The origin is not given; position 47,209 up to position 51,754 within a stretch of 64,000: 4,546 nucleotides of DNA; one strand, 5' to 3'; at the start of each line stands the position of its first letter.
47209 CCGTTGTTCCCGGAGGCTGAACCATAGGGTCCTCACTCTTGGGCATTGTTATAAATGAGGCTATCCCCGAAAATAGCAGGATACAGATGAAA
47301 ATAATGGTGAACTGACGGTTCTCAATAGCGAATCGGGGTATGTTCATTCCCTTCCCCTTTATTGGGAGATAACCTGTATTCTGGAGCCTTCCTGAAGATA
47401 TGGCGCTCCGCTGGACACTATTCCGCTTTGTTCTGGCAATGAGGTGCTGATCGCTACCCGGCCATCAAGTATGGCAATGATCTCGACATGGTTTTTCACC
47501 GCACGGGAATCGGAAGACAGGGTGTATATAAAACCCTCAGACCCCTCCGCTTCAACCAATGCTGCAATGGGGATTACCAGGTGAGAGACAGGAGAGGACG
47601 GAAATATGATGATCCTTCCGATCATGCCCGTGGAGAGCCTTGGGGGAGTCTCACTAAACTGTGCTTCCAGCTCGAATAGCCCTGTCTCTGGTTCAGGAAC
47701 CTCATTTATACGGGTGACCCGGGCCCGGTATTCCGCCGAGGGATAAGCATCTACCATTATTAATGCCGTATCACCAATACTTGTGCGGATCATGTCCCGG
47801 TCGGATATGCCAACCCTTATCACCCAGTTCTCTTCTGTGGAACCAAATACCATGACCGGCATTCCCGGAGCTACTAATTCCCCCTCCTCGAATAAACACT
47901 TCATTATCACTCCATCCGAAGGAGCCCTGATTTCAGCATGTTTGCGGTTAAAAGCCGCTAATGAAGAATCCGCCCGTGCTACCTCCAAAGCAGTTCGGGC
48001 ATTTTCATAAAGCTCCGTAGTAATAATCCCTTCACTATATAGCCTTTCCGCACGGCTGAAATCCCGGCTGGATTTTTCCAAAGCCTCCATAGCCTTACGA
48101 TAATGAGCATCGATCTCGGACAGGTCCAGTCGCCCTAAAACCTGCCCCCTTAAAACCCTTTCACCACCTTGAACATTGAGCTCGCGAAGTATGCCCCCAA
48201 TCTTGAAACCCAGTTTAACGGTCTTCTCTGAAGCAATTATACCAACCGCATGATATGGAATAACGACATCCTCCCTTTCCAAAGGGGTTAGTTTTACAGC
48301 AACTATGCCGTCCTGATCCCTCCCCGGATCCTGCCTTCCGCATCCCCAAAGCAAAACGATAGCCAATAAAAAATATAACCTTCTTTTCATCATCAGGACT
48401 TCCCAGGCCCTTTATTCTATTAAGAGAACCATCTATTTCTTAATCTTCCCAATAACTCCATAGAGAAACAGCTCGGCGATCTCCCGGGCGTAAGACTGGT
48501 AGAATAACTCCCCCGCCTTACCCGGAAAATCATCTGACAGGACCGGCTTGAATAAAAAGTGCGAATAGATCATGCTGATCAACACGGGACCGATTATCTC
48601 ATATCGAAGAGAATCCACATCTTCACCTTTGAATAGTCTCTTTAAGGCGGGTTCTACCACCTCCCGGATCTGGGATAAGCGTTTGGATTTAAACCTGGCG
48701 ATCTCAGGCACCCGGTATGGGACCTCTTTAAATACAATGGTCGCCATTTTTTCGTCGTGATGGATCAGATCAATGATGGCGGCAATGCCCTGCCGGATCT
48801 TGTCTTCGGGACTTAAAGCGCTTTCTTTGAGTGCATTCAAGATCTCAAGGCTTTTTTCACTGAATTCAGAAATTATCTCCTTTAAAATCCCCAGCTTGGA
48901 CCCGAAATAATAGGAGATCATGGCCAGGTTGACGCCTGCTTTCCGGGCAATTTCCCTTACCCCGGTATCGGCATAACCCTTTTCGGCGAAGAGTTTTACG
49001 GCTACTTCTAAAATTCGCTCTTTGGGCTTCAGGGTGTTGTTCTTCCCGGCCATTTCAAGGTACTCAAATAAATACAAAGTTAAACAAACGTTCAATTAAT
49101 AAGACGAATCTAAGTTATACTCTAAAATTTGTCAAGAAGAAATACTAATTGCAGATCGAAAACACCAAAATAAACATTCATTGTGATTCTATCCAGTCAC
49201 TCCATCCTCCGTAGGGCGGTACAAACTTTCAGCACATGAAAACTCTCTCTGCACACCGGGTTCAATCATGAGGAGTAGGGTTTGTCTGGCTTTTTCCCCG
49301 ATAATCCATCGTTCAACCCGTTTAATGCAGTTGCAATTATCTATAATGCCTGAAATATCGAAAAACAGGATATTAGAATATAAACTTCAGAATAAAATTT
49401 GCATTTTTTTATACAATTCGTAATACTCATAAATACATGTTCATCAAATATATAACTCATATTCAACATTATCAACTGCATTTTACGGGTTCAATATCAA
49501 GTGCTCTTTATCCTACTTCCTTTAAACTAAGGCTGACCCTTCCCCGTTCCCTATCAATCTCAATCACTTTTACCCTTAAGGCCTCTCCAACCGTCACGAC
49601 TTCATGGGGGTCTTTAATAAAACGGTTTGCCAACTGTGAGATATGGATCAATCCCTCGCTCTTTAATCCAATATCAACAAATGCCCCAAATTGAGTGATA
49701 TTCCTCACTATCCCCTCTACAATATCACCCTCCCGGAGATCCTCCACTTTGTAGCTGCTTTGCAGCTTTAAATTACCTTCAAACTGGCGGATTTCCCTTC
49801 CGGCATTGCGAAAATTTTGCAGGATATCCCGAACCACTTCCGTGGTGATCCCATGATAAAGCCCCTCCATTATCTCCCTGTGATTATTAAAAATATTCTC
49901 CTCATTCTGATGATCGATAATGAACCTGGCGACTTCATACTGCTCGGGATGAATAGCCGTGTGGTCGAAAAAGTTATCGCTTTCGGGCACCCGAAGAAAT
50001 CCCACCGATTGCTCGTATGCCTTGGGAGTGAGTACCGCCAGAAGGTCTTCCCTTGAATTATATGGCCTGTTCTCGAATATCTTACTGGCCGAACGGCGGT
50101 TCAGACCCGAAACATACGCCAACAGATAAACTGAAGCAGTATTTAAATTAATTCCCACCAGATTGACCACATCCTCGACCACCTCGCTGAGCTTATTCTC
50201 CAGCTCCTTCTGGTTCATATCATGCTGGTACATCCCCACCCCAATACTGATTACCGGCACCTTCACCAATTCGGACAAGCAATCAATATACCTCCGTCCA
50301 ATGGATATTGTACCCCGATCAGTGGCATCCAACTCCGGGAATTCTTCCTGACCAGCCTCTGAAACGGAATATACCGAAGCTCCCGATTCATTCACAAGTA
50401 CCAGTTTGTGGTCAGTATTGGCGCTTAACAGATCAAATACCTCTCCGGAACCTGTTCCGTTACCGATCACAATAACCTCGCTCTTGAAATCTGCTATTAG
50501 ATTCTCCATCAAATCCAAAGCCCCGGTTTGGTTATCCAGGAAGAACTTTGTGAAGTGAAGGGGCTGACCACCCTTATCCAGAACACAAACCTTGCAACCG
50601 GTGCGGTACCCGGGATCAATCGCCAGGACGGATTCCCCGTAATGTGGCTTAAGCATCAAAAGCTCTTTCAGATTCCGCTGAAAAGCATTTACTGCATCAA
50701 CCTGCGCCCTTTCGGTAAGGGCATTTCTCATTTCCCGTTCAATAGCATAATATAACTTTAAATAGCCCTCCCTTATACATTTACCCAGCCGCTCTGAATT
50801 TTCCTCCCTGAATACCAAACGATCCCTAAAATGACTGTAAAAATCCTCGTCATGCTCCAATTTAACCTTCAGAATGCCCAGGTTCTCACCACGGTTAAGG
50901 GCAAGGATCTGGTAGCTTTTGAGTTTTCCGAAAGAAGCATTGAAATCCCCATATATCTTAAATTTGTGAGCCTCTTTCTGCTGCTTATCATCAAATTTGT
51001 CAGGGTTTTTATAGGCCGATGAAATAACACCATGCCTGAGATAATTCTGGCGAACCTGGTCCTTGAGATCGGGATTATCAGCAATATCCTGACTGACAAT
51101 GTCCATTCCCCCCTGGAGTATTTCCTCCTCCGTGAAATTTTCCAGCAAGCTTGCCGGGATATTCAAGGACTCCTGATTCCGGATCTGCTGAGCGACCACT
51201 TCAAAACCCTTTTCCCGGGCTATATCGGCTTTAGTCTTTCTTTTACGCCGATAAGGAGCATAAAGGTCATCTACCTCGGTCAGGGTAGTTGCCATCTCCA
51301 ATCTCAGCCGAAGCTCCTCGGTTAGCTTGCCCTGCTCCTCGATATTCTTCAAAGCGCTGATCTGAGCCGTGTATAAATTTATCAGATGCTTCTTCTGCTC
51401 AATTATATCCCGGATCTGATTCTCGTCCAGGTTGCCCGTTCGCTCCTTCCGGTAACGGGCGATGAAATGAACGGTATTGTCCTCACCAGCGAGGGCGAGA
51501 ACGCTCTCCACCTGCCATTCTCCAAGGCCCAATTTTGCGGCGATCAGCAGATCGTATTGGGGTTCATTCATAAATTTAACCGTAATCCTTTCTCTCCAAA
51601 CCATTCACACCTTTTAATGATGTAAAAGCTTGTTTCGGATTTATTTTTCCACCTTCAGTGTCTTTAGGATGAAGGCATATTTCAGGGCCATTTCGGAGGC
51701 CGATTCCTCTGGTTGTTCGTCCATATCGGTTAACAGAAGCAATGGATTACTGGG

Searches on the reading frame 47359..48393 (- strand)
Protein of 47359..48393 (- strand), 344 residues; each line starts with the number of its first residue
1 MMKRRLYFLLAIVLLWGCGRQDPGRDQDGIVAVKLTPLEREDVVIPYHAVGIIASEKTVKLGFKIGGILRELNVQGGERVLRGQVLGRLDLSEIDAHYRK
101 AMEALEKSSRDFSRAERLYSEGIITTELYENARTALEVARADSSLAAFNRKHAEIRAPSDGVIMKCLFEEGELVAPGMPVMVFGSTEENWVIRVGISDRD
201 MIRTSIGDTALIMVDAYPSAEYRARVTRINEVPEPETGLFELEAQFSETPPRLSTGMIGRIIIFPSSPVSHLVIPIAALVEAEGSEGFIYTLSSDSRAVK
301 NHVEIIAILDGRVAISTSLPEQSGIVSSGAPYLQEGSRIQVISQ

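Call 12: search_protein_families(library=pfam, proteins=[window:47359-48393:-])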
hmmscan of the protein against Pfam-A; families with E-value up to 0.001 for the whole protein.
window:47359-48393:- (344 aa): 2 families
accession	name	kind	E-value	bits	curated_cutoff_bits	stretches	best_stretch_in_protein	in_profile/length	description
PF16576.10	HlyD_D23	-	1.8e-13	50.7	30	1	56-257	17-212/214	Barrel-sandwich domain of CusB or HlyD membrane-fusion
PF13437.12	HlyD_3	-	7.9e-13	49.5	22.2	1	155-249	2-96/106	HlyD family secretion protein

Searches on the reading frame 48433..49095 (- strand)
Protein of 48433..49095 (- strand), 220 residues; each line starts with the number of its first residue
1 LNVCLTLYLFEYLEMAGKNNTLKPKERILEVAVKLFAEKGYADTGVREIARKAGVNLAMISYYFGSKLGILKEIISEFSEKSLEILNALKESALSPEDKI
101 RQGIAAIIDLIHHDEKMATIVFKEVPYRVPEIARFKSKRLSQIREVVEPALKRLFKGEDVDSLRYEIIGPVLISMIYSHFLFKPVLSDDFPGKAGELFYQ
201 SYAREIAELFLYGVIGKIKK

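Call 12: search_protein_families(library=pfam, proteins=[window:48433-49095:-])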
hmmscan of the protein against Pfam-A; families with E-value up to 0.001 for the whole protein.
window:48433-49095:- (220 aa): 1 family
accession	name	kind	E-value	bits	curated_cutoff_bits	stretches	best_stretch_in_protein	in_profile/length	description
PF00440.29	TetR_N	-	9.4e-16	57.8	24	1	28-74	1-47/47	Bacterial regulatory proteins, tetR family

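Call 69: find_encoding_contigs(protein=window:48433-49095:-, flank=10000, max_places=6)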
Protein window:48433-49095:- (220 aa): no gene with exactly this product is on record in the collection.

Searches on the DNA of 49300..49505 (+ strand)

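Call 42: search_dna_similar(query=window:49300-49505:+, collection=plasmids, mode=distant, max_evalue=1, max_rows=10)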
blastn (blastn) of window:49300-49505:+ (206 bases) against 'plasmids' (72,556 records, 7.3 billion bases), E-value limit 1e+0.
Records with a match: 4; places in all: 4; records where one place covers at least 80% of the query: 0.
Best place of each record, by identity: 80-90% 4.
By first word of the organism name: Bacillus 2; Clostridioides 1; Klebsiella 1.
By predicted mobility (MOB-suite, as given by PLSDB): non-mobilizable 3; mobilizable 1.
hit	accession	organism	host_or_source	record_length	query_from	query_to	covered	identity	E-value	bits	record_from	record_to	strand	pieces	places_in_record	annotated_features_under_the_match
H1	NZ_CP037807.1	Clostridioides difficile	Homo sapiens,feces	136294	63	108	22%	80.9%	6e-1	42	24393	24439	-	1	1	site-specific DNA-methyltransferase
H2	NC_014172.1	Bacillus thuringiensis BMB171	-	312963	25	67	21%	81.4%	2e-1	43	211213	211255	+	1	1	none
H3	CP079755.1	Klebsiella grimontii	cell culture,urine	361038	25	67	21%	81.4%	2e-1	43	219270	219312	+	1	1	none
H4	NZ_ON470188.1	Bacillus thuringiensis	-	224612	25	67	21%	81.4%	2e-1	43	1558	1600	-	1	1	none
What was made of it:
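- Tried and rejected: Sensitive blastn of copy 3 against plasmids gave only AT-rich noise, E of 0.2 or worse (call 42).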

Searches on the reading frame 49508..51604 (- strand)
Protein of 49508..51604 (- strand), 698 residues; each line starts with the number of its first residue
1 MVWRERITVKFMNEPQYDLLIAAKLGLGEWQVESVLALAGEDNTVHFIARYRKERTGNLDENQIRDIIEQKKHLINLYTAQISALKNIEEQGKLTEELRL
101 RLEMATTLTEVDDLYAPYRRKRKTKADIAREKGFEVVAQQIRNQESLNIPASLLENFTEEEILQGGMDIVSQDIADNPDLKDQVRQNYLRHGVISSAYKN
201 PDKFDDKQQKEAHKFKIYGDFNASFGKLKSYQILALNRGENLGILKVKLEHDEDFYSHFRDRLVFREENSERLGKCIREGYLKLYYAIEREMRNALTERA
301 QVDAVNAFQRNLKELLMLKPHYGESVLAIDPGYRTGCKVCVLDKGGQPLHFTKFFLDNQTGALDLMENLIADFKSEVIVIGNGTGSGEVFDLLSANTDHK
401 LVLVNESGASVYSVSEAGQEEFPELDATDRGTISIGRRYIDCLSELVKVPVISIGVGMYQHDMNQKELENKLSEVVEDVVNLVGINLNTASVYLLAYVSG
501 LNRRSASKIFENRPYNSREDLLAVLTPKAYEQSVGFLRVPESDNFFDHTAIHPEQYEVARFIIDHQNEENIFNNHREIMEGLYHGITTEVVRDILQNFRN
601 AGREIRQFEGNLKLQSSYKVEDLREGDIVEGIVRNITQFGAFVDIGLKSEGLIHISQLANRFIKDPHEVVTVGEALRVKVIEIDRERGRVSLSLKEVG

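Call 12: search_protein_families(library=pfam, proteins=[window:49508-51604:-])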
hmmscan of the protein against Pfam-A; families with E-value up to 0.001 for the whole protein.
window:49508-51604:- (698 aa): 8 families
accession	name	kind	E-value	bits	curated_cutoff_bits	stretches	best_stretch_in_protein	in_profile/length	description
PF16921.10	Tex_YqgF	-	8.1e-32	110.7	27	1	325-438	2-124/126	Tex protein YqgF-like domain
PF00575.29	S1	-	1.7e-23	83.2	22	1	623-695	2-74/74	S1 RNA binding domain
PF09371.15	Tex_N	-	2.4e-20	72.5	32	1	20-89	6-75/75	Tex-like protein N-terminal domain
PF22706.1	Tex_central_region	-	2.1e-16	60.8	27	1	159-308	23-178/178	Tex central region-like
PF12836.13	HHH_3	-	1.4e-15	57.6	27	1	480-538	1-65/65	Helix-hairpin-helix motif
PF23459.1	S1_RRP5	-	1.6e-05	25.8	27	1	623-694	1-72/72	RRP5 S1 domain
PF14635.12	HHH_7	-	2.9e-05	24.8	27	1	451-539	3-103/104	Helix-hairpin-helix motif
PF17674.7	HHH_9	-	8.7e-05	23.7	23.1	1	544-606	1-70/70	HHH domain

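Call 15: find_encoding_contigs(protein=window:49508-51604:-, flank=10000, max_places=6)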
Protein window:49508-51604:- (698 aa): no gene with exactly this product is on record in the collection.

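Call 21: find_homologous_proteins(query=window:49508-51604:-, max_evalue=1e-50)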
Query window:49508-51604:- (698 aa): 7982 proteins with E <= 1e-50 among 8000 candidates; the best 120 are listed.
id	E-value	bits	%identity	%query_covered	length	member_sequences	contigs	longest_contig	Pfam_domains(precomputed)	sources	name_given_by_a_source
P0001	0.0e+0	1549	100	100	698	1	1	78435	PF16921.11,PF00575.30,PF23459.2,PF12836.14,PF09371.16,PF22706.2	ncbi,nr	ncbi:S1 RNA-binding domain-containing protein [bacterium]|nr:S1 RNA-binding domain-containing protei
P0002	0.0e+0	1051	68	98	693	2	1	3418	PF16921.11,PF00575.30,PF12836.14,PF14635.13,PF09371.16,PF22706.2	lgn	-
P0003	2.5e-286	970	64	98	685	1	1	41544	PF16921.11,PF00575.30,PF12836.14,PF14635.13,PF09371.16,PF22706.2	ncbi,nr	ncbi:MAG: Tex-like N-terminal domain-containing protein [bacterium]|nr:Tex-like N-terminal domain-co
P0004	1.3e-285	967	64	98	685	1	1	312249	PF16921.11,PF00575.30,PF12836.14,PF14635.13,PF09371.16,PF22706.2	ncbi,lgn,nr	ncbi:MAG: Tex-like N-terminal domain-containing protein [bacterium]|nr:Tex-like N-terminal domain-co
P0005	1.4e-284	964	61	98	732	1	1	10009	PF16921.11,PF00575.30,PF23459.2,PF12836.14,PF14635.13,PF09371.16,PF22706.2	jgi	jgi:uncharacterized protein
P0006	5.5e-277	939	62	98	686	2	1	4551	PF16921.11,PF00575.30,PF12836.14,PF14635.13,PF09371.16,PF22706.2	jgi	-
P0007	2.8e-261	887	60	98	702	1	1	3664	PF16921.11,PF00575.30,PF23459.2,PF12836.14,PF14635.13,PF09371.16,PF22706.2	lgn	-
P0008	4.9e-256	870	58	97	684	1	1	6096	PF16921.11,PF00575.30,PF23459.2,PF12836.14,PF14635.13,PF09371.16,PF22706.2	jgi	jgi:uncharacterized protein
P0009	9.5e-256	869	58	97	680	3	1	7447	PF16921.11,PF00575.30,PF12836.14,PF14635.13,PF17674.8,PF09371.16,PF22706.2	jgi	-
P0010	1.3e-251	855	58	97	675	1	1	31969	PF16921.11,PF00575.30,PF12836.14,PF14635.13,PF17674.8,PF09371.16,PF22706.2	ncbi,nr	ncbi:hypothetical protein BVX95_01630 [archaeon D22]|nr:hypothetical protein BVX95_01630 [archaeon D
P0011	2.0e-250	851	56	98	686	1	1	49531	PF16921.11,PF00575.30,PF12836.14,PF14635.13,PF09371.16,PF22706.2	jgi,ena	-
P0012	1.9e-245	835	57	98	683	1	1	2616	PF16921.11,PF00575.30,PF12836.14,PF14635.13,PF09371.16,PF22706.2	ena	-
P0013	1.8e-238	812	57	98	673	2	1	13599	PF16921.11,PF00575.30,PF12836.14,PF09371.16,PF22706.2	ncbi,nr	ncbi:S1 RNA-binding domain-containing protein [Candidatus Woesearchaeota archaeon]|nr:S1 RNA-binding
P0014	1.9e-238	812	56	97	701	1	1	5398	PF16921.11,PF00575.30,PF12836.14,PF14635.13,PF09371.16,PF22706.2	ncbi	-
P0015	3.6e-238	811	56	98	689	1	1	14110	PF16921.11,PF00575.30,PF12836.14,PF17674.8,PF09371.16,PF22706.2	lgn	-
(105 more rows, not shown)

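Call 22: find_encoding_contigs(protein=P0001, flank=10000, max_places=4)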
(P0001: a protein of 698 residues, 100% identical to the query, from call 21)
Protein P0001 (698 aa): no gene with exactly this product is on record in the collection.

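Call 23: find_encoding_contigs(protein=P0004, flank=10000, max_places=3)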
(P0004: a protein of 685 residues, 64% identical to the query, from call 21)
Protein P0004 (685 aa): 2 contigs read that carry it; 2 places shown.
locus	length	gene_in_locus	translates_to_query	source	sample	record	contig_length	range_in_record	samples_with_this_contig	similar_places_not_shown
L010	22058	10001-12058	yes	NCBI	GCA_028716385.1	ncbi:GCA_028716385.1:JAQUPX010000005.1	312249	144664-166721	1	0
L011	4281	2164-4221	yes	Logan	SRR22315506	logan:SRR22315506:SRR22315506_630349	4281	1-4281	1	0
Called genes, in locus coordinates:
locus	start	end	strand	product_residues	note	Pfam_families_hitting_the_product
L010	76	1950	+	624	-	PF07715:Plug, PF00593:TonB_dep_Rec_b-barrel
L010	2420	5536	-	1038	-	PF07517:SecA_DEAD, PF01043:SecA_PP_bind, PF21090:P-loop_SecA, PF07516:SecA_SW, PF02810:SEC-C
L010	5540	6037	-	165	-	PF01842:ACT, PF22468:ACT_9 (faint), PF22629:ACT_AHAS_ss (weak)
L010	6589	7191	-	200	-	-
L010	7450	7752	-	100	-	-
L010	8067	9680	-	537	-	-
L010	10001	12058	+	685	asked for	PF09371:Tex_N, PF22706:Tex_central_region, PF16921:Tex_YqgF, PF14635:HHH_7 (weak), PF12836:HHH_3, PF00575:S1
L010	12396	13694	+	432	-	PF18962:Por_Secre_tail, PF09603:Fib_succ_major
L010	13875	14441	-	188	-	PF00881:Nitroreductase, PF14512:TM1586_NiRdase (faint)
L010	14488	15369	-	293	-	PF11551:Omp28, PF13860:FlgD_ig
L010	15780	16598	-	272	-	PF08241:Methyltransf_11, PF08242:Methyltransf_12, PF13649:Methyltransf_25, PF13847:Methyltransf_31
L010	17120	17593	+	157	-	PF00027:cNMP_binding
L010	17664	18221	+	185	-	PF01966:HD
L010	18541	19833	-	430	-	PF01743:PolyA_pol, PF12627:PolyA_pol_RNAbd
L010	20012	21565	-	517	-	PF13860:FlgD_ig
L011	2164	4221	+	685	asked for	PF09371:Tex_N, PF22706:Tex_central_region, PF16921:Tex_YqgF, PF14635:HHH_7 (weak), PF12836:HHH_3, PF00575:S1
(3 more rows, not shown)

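Call 38: list_cluster_members(proteins=[P0001, P0003, P0004])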
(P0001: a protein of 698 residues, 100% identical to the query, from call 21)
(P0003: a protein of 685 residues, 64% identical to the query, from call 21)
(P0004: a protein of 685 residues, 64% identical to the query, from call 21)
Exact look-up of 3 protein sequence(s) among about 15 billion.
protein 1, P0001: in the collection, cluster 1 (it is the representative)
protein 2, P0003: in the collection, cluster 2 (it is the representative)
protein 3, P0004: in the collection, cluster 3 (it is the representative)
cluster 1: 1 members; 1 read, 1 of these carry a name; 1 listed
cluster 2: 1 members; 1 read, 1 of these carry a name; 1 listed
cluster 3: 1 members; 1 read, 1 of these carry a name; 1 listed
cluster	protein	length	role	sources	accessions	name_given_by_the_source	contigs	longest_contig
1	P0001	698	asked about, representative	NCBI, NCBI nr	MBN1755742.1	S1 RNA-binding domain-containing protein [bacterium]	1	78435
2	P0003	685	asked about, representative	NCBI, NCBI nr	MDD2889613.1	MAG: Tex-like N-terminal domain-containing protein [bacterium] | Tex-like N-terminal domain-containing protein [bacterium]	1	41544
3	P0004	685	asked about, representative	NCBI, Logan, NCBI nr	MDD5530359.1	MAG: Tex-like N-terminal domain-containing protein [bacterium] | Tex-like N-terminal domain-containing protein [bacterium]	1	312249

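Call 55: find_encoding_contigs(protein=P0003, flank=10000, max_places=3)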
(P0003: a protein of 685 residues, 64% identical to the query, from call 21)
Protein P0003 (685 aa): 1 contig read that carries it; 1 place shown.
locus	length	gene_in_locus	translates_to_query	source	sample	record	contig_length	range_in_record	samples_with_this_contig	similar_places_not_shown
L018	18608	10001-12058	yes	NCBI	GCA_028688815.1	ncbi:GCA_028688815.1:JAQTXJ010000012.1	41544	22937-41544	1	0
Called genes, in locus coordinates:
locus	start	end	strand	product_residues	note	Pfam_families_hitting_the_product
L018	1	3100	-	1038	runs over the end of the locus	PF00270:DEAD (faint), PF07517:SecA_DEAD, PF01043:SecA_PP_bind, PF21090:P-loop_SecA, PF07516:SecA_SW, PF02810:SEC-C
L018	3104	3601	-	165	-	PF01842:ACT, PF22468:ACT_9 (faint), PF22629:ACT_AHAS_ss (weak)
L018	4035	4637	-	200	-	-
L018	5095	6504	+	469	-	PF13860:FlgD_ig (weak), PF18962:Por_Secre_tail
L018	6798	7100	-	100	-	-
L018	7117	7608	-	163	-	PF13420:Acetyltransf_4 (weak), PF00583:Acetyltransf_1, PF13673:Acetyltransf_10 (weak), PF13508:Acetyltransf_7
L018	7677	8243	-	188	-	-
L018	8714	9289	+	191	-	-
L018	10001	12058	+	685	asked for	PF09371:Tex_N, PF22706:Tex_central_region, PF16921:Tex_YqgF, PF14635:HHH_7 (weak), PF12836:HHH_3, PF00575:S1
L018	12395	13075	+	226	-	PF09603:Fib_succ_major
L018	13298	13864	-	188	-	PF00881:Nitroreductase, PF14512:TM1586_NiRdase (faint)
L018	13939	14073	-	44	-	-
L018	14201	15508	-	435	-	PF13229:Beta_helix, PF18962:Por_Secre_tail (weak), PF13860:FlgD_ig (weak)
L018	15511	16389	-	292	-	PF11551:Omp28, PF18962:Por_Secre_tail (weak), PF13860:FlgD_ig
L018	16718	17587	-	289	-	PF13860:FlgD_ig, PF18962:Por_Secre_tail (weak)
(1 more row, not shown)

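Call 56: find_encoding_contigs(protein=P0002, flank=10000, max_places=3)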
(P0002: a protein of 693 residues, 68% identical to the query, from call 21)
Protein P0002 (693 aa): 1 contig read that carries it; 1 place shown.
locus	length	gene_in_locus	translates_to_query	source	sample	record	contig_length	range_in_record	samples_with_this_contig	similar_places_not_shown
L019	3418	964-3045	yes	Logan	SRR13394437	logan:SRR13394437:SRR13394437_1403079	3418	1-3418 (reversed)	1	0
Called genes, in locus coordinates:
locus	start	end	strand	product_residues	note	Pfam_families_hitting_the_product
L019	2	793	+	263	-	?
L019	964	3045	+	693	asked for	PF09371:Tex_N, PF22706:Tex_central_region, PF16921:Tex_YqgF, PF14635:HHH_7 (weak), PF12836:HHH_3, PF00575:S1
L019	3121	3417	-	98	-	?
